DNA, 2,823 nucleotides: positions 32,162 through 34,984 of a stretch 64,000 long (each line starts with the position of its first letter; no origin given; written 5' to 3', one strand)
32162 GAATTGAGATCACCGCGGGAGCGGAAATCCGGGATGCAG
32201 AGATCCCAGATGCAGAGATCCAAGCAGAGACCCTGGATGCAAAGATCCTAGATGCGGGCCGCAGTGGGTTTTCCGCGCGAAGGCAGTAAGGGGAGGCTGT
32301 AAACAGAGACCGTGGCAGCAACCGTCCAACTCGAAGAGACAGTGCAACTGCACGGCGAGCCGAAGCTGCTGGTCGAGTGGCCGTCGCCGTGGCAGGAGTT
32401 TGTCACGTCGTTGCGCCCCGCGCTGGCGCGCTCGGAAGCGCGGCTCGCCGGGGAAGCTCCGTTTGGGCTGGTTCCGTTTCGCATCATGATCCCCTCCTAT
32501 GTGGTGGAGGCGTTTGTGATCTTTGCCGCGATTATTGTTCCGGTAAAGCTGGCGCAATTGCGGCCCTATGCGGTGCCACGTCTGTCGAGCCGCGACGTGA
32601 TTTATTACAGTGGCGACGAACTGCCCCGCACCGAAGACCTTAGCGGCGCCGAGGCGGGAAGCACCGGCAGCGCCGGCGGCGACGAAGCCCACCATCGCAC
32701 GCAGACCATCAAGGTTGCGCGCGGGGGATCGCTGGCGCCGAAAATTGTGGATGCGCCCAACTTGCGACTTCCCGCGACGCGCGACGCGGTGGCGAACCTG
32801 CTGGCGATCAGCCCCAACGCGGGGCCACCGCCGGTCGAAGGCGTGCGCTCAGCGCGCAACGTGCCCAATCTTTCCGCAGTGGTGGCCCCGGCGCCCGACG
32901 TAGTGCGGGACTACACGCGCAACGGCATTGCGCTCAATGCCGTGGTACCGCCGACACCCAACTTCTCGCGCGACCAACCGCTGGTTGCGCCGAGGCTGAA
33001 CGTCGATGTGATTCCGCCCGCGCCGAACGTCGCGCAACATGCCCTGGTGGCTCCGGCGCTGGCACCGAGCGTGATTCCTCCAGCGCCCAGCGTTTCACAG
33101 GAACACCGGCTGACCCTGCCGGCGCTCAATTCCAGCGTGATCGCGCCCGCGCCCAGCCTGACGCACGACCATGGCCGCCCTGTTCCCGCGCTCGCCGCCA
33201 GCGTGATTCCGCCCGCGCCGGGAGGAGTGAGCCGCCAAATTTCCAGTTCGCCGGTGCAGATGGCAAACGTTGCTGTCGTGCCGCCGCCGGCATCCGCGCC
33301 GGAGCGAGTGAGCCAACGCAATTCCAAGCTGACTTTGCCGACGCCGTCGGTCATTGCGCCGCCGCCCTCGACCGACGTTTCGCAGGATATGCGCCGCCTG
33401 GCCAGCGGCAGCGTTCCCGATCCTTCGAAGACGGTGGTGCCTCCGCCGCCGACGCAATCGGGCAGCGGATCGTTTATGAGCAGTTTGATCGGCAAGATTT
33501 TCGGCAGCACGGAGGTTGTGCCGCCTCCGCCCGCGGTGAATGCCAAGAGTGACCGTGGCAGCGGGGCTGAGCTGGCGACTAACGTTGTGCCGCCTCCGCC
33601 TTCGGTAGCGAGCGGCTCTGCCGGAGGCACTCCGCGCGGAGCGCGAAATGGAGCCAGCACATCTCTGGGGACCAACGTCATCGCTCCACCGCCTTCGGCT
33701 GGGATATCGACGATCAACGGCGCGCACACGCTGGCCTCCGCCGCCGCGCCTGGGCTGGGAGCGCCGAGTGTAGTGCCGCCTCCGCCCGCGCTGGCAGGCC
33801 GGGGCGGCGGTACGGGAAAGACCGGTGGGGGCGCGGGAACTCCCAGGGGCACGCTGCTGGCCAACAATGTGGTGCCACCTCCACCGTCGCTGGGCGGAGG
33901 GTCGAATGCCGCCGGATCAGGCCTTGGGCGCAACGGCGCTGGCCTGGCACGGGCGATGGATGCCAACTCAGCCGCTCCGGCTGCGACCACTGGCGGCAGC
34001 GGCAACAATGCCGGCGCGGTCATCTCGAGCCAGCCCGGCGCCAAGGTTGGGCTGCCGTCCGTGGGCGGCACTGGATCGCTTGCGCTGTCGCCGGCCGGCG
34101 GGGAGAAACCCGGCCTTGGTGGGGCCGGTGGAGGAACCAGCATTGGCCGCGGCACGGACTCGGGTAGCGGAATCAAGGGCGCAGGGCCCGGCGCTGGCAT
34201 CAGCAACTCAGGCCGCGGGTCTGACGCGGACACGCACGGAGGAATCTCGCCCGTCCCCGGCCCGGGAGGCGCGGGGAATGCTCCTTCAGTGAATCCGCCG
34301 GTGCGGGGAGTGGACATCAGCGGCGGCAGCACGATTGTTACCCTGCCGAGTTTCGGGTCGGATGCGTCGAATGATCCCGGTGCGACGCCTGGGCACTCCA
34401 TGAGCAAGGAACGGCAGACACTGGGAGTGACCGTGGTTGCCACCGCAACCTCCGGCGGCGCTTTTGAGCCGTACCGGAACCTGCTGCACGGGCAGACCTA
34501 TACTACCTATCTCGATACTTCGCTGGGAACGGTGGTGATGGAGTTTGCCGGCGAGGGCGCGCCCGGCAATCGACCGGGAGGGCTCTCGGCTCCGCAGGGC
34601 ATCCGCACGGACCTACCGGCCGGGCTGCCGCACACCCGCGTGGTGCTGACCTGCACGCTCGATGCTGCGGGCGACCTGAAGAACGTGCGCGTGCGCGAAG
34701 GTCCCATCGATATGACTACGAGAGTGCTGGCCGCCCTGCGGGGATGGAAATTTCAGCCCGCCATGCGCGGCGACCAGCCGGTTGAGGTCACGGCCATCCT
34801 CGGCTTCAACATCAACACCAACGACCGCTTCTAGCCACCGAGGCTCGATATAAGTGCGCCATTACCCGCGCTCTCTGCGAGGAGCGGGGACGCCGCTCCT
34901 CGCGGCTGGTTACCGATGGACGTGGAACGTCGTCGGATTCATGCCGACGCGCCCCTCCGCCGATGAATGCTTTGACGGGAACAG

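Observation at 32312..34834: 840-aa TonB-like protein with 14 V-[VI]-[PA]-P-x-P repeats and a long Gly-rich region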

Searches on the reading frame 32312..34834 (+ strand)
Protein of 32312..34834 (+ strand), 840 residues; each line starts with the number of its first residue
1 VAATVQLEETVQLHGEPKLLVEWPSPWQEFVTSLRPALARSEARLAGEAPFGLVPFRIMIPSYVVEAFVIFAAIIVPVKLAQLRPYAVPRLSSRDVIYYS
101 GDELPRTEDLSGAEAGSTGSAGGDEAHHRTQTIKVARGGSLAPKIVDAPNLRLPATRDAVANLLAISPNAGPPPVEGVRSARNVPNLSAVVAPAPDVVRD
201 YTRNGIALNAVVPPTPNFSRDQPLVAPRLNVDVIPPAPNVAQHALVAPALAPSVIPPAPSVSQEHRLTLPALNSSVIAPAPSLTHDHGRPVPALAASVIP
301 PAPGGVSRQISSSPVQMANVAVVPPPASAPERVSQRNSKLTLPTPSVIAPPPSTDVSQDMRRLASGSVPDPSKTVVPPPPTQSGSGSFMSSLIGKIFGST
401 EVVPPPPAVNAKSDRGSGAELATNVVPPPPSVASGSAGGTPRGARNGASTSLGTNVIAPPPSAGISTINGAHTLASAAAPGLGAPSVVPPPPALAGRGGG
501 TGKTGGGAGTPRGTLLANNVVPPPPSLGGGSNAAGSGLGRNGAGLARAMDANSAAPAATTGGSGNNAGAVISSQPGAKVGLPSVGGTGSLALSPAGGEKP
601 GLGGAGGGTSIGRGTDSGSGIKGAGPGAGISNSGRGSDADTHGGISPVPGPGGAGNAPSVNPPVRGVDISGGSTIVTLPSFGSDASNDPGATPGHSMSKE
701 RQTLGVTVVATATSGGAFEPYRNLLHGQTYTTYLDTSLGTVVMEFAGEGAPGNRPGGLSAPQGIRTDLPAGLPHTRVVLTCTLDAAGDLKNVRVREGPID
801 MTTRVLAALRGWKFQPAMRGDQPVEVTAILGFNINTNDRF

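Call 4: search_protein_families(library=pfam, proteins=[window:32312-34834:+], max_evalue=10)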
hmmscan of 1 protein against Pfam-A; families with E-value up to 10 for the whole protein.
window:32312-34834:+ (840 aa): 1 family
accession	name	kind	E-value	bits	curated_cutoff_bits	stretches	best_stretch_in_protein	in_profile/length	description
PF03544.19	TonB_C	-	1.2e-05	26.2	24.6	1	776-828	17-71/79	Gram-negative bacterial TonB protein C-terminal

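Call 5: search_protein_families(library=ncbifam, proteins=[window:32312-34834:+], max_evalue=10)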
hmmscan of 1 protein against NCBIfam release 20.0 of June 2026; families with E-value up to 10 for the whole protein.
window:32312-34834:+ (840 aa): 1 family
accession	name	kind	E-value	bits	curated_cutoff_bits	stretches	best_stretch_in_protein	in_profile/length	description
TIGR01352.1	tonB_Cterm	subfamily_domain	4.5e-05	23.7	27.1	1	776-834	15-75/76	TonB family protein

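Call 8: find_homologous_proteins(query=window:32312-34831:+, max_evalue=0.001)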
Query window:32312-34831:+ (840 aa): 2161 proteins with E <= 0.001 among 8000 candidates; the best 120 are listed.
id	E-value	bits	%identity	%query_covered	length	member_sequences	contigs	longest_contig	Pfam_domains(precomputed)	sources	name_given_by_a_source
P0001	0.0e+0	1788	100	100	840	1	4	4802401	PF03544.20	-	-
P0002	0.0e+0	1291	73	100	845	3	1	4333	-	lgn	-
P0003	0.0e+0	1284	72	100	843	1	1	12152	-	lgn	-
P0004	0.0e+0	1270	73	100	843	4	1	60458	PF03544.20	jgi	jgi:TonB family protein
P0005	0.0e+0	1264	72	100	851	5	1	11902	PF03544.20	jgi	jgi:TonB family protein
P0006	0.0e+0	1261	72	100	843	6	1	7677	PF03544.20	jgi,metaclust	metaclust:\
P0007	0.0e+0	1260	72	100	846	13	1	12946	PF03544.20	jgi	jgi:TonB family protein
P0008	0.0e+0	1250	72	100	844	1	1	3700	PF03544.20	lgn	-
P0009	0.0e+0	1244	71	100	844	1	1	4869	PF03544.20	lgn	-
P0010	0.0e+0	1239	71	100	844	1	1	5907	PF03544.20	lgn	-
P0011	0.0e+0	1232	68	100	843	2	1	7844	-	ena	-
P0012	0.0e+0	1228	73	100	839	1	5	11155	PF03544.20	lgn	-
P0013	0.0e+0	1225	72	100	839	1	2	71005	PF03544.20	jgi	jgi:TonB family protein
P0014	0.0e+0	1224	70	100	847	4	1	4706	PF03544.20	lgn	-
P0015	0.0e+0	1223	70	100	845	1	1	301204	PF03544.20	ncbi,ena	-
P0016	0.0e+0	1219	70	100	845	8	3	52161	PF03544.20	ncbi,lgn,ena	-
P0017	0.0e+0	1216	70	100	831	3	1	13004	PF03544.20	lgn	-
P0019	0.0e+0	1212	70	100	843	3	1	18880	PF03544.20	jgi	jgi:Gram-negative bacterial TonB protein C-terminal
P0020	0.0e+0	1210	69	100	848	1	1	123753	PF03544.20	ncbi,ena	-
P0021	0.0e+0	1210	69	100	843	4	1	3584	PF03544.20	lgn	-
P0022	0.0e+0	1210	70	100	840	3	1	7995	PF03544.20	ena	-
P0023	0.0e+0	1207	69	100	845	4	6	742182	PF03544.20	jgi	-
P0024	0.0e+0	1207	69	100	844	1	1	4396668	PF03544.20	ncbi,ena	-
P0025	0.0e+0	1205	69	100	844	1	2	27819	PF03544.20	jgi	-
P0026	0.0e+0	1202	69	100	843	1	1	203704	PF03544.20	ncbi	-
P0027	0.0e+0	1202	69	100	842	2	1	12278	PF03544.20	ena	-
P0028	0.0e+0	1202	68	100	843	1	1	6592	PF03544.20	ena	-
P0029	0.0e+0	1201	69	100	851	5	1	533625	PF03544.20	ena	-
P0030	0.0e+0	1200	69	100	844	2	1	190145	PF03544.20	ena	-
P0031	0.0e+0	1200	69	100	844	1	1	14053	PF03544.20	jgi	jgi:TonB family protein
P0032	0.0e+0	1196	68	100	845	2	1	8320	PF03544.20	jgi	-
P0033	0.0e+0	1194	68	100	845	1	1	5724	PF03544.20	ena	-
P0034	0.0e+0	1193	69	100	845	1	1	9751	PF03544.20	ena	-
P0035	0.0e+0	1193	69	100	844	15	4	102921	PF03544.20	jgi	jgi:TonB family protein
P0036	0.0e+0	1193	69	100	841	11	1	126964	PF03544.20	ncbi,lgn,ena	ncbi:MAG: TonB family protein [Candidatus Sulfotelmatobacter sp.]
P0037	0.0e+0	1191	68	100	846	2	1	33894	PF03544.20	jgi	-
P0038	0.0e+0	1191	68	100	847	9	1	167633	PF03544.20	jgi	-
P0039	0.0e+0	1189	68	100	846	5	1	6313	PF03544.20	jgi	jgi:hypothetical protein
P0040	0.0e+0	1189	68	100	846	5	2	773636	PF03544.20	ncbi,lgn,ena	-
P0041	0.0e+0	1188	68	100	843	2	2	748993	PF03544.20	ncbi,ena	-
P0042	0.0e+0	1186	68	100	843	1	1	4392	PF03544.20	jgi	jgi:TonB family protein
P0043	0.0e+0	1186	68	100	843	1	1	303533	PF03544.20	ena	-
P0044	0.0e+0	1184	69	100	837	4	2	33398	PF03544.20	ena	-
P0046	0.0e+0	1183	68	100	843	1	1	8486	PF03544.20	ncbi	-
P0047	0.0e+0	1182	68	100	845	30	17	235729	PF03544.20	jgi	jgi:TonB family protein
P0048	0.0e+0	1181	67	100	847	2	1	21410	PF03544.20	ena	-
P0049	0.0e+0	1181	68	100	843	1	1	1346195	PF03544.20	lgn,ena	-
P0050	0.0e+0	1180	69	100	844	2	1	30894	PF03544.20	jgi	jgi:TonB family protein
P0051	0.0e+0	1178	69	100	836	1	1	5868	PF03544.20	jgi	jgi:hypothetical protein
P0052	0.0e+0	1178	68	100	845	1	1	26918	PF03544.20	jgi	jgi:TonB family protein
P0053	0.0e+0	1178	67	100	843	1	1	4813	PF03544.20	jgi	jgi:TonB family protein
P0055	0.0e+0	1178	67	100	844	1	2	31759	PF03544.20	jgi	jgi:TonB family protein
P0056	0.0e+0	1177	68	100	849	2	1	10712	PF03544.20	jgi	-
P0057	0.0e+0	1176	67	100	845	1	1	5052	PF03544.20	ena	-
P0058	0.0e+0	1176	68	100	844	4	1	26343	PF03544.20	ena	-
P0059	0.0e+0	1176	68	100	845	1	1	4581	PF03544.20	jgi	-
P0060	0.0e+0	1176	67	100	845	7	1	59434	PF03544.20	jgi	jgi:TonB family protein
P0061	0.0e+0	1176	68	99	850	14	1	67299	PF03544.20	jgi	jgi:TonB family protein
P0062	0.0e+0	1175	67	100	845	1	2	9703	PF03544.20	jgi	jgi:TonB family protein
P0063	0.0e+0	1174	68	100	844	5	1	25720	PF03544.20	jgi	jgi:TonB family protein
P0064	0.0e+0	1174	67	100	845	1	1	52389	PF03544.20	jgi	jgi:TonB family protein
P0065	0.0e+0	1172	68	100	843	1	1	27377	PF03544.20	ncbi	ncbi:MAG: energy transducer TonB [Candidatus Sulfotelmatobacter sp.]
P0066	0.0e+0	1172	67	100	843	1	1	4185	PF03544.20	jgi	jgi:TonB family protein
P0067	0.0e+0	1172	68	100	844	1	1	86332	PF03544.20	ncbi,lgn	ncbi:MAG: energy transducer TonB [Candidatus Sulfotelmatobacter sp.]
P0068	0.0e+0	1171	67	100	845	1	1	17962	PF03544.20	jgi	jgi:TonB family protein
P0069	0.0e+0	1171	66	100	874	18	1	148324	-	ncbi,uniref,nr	ncbi:hypothetical protein SBA1_120104 [Candidatus Sulfotelmatobacter kueseliae]|uniref:TonB C-termin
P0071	0.0e+0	1170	68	100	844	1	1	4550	PF03544.20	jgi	jgi:hypothetical protein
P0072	0.0e+0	1169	68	100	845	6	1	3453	PF03544.20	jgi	jgi:hypothetical protein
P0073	0.0e+0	1169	68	100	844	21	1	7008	PF03544.20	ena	-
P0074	0.0e+0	1169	67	100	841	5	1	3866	PF03544.20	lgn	-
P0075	0.0e+0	1169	68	100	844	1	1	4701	PF03544.20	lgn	-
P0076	0.0e+0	1168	66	100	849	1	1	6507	PF03544.20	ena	-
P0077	0.0e+0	1168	67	100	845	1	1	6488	PF03544.20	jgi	-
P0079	0.0e+0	1167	67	100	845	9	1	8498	PF03544.20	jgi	-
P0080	0.0e+0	1167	67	100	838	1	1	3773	PF03544.20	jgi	jgi:hypothetical protein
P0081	0.0e+0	1165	67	100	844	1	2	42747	PF03544.20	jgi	jgi:hypothetical protein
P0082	0.0e+0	1165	67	100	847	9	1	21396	PF03544.20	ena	-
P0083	0.0e+0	1165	67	100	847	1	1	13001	PF03544.20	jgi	jgi:TonB family protein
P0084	0.0e+0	1163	66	100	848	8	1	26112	PF03544.20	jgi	jgi:TonB family protein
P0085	0.0e+0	1163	67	100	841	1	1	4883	PF03544.20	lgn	-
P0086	0.0e+0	1163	66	100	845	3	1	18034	PF03544.20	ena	-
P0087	0.0e+0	1162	68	100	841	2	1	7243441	PF03544.20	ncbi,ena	-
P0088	0.0e+0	1162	66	100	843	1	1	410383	PF03544.20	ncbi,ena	-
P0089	0.0e+0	1161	67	100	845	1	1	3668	PF03544.20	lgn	-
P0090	0.0e+0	1159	66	100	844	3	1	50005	PF03544.20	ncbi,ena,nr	ncbi:MAG TPA: energy transducer TonB [Candidatus Acidoferrales bacterium]|nr:energy transducer TonB 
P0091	0.0e+0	1159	67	100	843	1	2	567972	PF03544.20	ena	-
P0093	0.0e+0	1158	66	100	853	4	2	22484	PF03544.20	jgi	-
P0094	0.0e+0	1158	67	100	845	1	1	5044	PF03544.20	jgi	-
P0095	0.0e+0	1157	67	100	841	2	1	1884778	PF03544.20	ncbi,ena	-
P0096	0.0e+0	1157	67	100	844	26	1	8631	PF03544.20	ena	-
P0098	0.0e+0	1156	67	100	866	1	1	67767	PF03544.20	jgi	jgi:TonB family protein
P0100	0.0e+0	1156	66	100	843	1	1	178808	PF03544.20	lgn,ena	-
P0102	0.0e+0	1155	67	100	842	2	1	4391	PF03544.20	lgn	-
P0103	0.0e+0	1154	67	100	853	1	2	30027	PF03544.20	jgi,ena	-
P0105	0.0e+0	1153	67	100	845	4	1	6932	PF03544.20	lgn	-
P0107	0.0e+0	1152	67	98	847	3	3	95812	PF03544.20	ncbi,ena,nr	ncbi:MAG TPA: energy transducer TonB [Candidatus Sulfotelmatobacter sp.]|nr:energy transducer TonB [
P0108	0.0e+0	1152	67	100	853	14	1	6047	PF03544.20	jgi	jgi:TonB family protein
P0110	0.0e+0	1151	66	100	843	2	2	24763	PF03544.20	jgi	jgi:Gram-negative bacterial TonB protein C-terminal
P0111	0.0e+0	1151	66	100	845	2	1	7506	PF03544.20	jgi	jgi:hypothetical protein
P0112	0.0e+0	1151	67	100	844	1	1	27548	PF03544.20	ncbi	-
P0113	0.0e+0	1151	66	100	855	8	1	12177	PF03544.20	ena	-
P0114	0.0e+0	1150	67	100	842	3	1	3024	PF03544.20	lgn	-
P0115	0.0e+0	1149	67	100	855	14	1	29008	PF03544.20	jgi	jgi:TonB family protein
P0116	0.0e+0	1149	66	100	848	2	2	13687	PF03544.20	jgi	-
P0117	0.0e+0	1148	66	100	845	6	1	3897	PF03544.20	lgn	-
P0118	0.0e+0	1147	67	100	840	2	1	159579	PF03544.20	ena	-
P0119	0.0e+0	1147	68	99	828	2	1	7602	PF03544.20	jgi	-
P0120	0.0e+0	1147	67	100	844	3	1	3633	PF03544.20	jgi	jgi:hypothetical protein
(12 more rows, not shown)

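Call 10: find_encoding_contigs(protein=P0087, flank=10000, max_places=2)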
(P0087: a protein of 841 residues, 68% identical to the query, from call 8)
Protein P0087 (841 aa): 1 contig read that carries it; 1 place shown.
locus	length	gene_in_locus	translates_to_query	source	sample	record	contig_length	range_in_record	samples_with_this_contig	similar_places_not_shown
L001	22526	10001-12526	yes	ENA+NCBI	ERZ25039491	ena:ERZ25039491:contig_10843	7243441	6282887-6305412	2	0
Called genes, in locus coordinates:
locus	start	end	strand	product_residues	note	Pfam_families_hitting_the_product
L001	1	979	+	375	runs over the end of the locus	PF14378:PAP2_3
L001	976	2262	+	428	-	PF09594:GT87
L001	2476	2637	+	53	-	-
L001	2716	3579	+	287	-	PF08666:SAF, PF13144:ChapFlgA (faint), PF16976:RcpC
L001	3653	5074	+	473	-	PF13629:T2SS-T3SS_pil_N, PF00263:Secretin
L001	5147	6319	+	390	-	PF01656:CbiA (weak), PF06564:CBP_BcsQ (faint), PF10609:ParA (faint), PF13614:AAA_31 (weak)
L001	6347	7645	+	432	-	PF00437:T2SSE, PF27713:UCP018868 (weak)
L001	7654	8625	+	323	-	PF00482:T2SSF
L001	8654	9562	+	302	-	PF00482:T2SSF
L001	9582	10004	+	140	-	PF02643:DUF192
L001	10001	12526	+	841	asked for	PF03544:TonB_C (weak)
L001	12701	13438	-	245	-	PF00691:OmpA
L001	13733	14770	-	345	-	PF04185:Phosphoesterase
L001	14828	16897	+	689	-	PF01541:GIY-YIG, PF27096:UvrC_M, PF02151:UVR, PF22920:UvrC_RNaseH, PF08459:UvrC_RNaseH_dom, PF14520:HHH_5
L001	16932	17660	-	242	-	-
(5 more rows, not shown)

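Call 11: find_encoding_contigs(protein=P0069, flank=10000, max_places=2)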
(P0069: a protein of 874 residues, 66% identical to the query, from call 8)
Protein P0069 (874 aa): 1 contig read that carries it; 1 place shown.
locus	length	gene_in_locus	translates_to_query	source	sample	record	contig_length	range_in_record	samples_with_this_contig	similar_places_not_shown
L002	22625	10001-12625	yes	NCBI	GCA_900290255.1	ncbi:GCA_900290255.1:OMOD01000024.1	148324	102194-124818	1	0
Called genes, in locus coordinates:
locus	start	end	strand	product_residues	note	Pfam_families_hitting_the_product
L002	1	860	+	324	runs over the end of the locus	-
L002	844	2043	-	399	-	PF09594:GT87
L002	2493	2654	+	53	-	-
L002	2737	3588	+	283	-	PF08666:SAF (weak), PF13144:ChapFlgA (faint), PF16976:RcpC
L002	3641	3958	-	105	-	-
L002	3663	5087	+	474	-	PF13629:T2SS-T3SS_pil_N, PF00263:Secretin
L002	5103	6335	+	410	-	PF00072:Response_reg (faint), PF01656:CbiA (weak), PF06564:CBP_BcsQ (weak), PF10609:ParA (faint), PF13614:AAA_31 (weak)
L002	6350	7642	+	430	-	PF00437:T2SSE, PF27713:UCP018868 (faint)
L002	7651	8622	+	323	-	PF00482:T2SSF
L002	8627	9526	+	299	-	PF00482:T2SSF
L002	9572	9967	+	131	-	PF02643:DUF192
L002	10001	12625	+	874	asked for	-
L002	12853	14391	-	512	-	PF13088:BNR_2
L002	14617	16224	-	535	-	-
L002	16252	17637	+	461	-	PF01266:DAO (faint), PF01494:FAD_binding_3 (faint), PF07992:Pyr_redox_2, PF13450:NAD_binding_8 (faint), PF00070:Pyr_redox, PF22366:NDH2_C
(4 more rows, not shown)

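Call 23: find_related_loci(query=A1, collection=genome_contigs, flank=10000)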
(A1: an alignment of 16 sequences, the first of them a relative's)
Query A1 (840 aa) in genome_contigs; peptide patterns used: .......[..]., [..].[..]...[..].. (x = any residue, [..] = any of these).
222 stretches matched a pattern; 180 encode a relative of the query (tblastn E <= 1e-3); the best 80 are kept; 80 distinct loci.
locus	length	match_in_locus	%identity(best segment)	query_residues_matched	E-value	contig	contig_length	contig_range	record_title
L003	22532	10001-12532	71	1-840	0e+0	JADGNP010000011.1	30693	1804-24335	MAG: Candidatus Sulfotelmatobacter sp. isolate Chersky.24_37 contig-100_178, whole genome shotgun sequence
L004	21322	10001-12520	68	4-840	0e+0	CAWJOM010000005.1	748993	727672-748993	MAG: uncultured Acidobacteriaceae bacterium isolate MFD04434.bin.1.39 genome assembly, contig: contig_25260, whole genom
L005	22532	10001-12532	68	1-840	0e+0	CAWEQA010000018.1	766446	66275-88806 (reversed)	MAG: uncultured Acidobacteriaceae bacterium isolate MFD01872.bin.2.64 genome assembly, contig: contig_54290, whole genom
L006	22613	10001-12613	66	1-840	0e+0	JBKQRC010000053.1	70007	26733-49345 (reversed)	MAG: Candidatus Sulfotelmatobacter sp. isolate MGr2D2E2F__bin_30 MGr2D2E2F_000000107151, whole genome shotgun sequence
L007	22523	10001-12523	70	4-840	0e+0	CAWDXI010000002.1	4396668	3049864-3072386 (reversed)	MAG: uncultured Acidobacteriaceae bacterium isolate MFD01299.bin.1.168 genome assembly, contig: contig_13669, whole geno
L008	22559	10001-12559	67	1-840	0e+0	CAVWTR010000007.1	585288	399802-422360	MAG: uncultured Acidobacteriota bacterium isolate MFD00964.bin.1.103 genome assembly, contig: contig_2876, whole genome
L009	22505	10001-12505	67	4-840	0e+0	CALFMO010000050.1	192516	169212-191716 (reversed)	MAG TPA_asm: uncultured Acidobacteriaceae bacterium isolate SRR5457059_bin.63_CONCOCT_v1.1_MAG genome assembly, contig:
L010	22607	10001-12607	67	6-840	0e+0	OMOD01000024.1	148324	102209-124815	Acidobacteriaceae bacterium SbA1 strain Peat soil MAG SbA1 genome assembly, contig: SBA1_Contig_12, whole genome shotgun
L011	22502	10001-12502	68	1-839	0e+0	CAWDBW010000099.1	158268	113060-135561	MAG: uncultured Acidobacteriota bacterium isolate MFD01223.bin.1.127 genome assembly, contig: contig_85378, whole genome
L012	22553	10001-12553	68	1-840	0e+0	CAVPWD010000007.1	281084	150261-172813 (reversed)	MAG: uncultured Acidobacteriaceae bacterium isolate MFD00008.bin.2.35 genome assembly, contig: contig_36390, whole genom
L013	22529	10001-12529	66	1-840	0e+0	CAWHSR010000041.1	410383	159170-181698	MAG: uncultured Acidobacteriaceae bacterium isolate MFD05521.bin.2.95 genome assembly, contig: contig_61584, whole genom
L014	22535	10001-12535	66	1-840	0e+0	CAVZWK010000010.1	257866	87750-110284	MAG: Terriglobia bacterium isolate MFD01872.bin.2.220 genome assembly, contig: contig_163957, whole genome shotgun seque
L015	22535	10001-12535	66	1-840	0e+0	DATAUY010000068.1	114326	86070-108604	MAG TPA_asm: Candidatus Sulfotelmatobacter sp. isolate SMAG_U5584 k141_212767, whole genome shotgun sequence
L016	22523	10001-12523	67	1-840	0e+0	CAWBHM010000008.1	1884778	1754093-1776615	MAG: uncultured Acidobacteriaceae bacterium isolate MFD06714.bin.2.161 genome assembly, contig: contig_17727, whole geno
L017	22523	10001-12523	68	4-840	0e+0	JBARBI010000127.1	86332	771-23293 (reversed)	MAG: Candidatus Sulfotelmatobacter sp. isolate MFD05764_ilm_asm_bin279 k127_3577073, whole genome shotgun sequence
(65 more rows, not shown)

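Call 25: search_protein_representatives(protein=window:32312-34831:+)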
Query: 840 residues. Proteins with E-value up to 0.001 (for the whole library): 441; up to 1e-10: 289; up to 1e-30: 151. The best 150 are listed.
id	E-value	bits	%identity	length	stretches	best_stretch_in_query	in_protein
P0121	6.5e-296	1000.7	63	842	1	9-840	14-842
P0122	2.1e-257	873.4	57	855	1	3-840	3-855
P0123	1.5e-160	552.9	52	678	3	478-840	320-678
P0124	5.7e-148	511.3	48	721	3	475-836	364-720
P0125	3.8e-147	508.6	47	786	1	16-837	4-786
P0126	1.4e-140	486.9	60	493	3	544-746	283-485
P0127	2.6e-136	472.8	57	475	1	2-447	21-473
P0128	1.2e-130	454.1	45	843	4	402-837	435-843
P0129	4.9e-128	445.4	46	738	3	473-836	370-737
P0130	1.6e-120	420.5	43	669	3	513-836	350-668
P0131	3.3e-118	412.9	45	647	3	518-838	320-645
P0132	5.3e-118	412.2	73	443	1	2-265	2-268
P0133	6.2e-118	412.0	47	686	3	543-836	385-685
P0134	3.2e-105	369.9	42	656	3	504-836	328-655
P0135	1.5e-104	367.7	67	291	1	59-327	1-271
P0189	2.0e-59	218.5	38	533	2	567-836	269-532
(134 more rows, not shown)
